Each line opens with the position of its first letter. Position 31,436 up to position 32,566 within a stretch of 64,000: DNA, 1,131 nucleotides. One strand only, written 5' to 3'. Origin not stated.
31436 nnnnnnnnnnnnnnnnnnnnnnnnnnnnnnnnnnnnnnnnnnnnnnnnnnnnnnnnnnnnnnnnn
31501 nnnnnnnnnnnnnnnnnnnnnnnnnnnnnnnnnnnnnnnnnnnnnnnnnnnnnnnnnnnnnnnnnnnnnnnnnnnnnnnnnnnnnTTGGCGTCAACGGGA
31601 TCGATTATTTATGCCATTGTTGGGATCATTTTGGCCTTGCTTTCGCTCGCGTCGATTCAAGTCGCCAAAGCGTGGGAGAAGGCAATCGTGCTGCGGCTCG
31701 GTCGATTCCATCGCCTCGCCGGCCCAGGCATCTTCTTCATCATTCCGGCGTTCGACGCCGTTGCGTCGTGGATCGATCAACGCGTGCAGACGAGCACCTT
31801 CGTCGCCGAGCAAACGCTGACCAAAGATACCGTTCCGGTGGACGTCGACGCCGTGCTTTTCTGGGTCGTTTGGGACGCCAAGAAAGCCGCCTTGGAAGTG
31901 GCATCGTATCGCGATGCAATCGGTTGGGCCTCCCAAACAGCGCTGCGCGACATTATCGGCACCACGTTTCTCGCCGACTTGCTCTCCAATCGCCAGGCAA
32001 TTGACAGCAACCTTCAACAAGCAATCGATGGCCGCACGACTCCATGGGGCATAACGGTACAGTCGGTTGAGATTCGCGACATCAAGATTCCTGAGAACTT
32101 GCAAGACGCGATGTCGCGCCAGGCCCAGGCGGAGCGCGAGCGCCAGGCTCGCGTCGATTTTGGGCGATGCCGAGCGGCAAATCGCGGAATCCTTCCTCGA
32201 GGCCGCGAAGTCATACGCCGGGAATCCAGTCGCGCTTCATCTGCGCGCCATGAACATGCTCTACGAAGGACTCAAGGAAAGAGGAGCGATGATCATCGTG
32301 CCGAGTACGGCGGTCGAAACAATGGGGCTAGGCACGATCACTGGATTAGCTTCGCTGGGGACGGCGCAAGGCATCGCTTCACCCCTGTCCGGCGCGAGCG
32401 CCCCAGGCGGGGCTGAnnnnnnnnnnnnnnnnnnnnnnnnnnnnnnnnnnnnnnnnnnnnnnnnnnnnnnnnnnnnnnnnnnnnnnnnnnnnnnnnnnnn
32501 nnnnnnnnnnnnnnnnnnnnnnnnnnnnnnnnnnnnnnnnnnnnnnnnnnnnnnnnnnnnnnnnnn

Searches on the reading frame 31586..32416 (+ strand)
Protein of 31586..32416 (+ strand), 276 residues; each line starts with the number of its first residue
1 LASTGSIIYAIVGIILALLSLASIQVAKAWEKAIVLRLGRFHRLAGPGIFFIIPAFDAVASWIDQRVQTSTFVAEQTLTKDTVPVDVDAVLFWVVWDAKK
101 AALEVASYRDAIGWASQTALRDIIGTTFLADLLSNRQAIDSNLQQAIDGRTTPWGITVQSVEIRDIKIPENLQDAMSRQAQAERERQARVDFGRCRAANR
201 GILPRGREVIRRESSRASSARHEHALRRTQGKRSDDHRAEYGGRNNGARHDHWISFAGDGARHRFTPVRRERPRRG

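Call 56: search_protein_families(library=pfam, proteins=[window:31586-32416:+], max_evalue=0.001)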
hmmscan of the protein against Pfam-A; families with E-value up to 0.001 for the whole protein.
window:31586-32416:+ (276 aa): 2 families
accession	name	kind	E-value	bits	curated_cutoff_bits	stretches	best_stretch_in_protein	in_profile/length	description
PF01145.31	Band_7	-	2.9e-34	119.1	23.6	1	26-190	2-169/176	SPFH domain / Band 7 family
PF13421.11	Band_7_1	-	0.00034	20.7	24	1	118-181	143-208/211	SPFH domain-Band 7 family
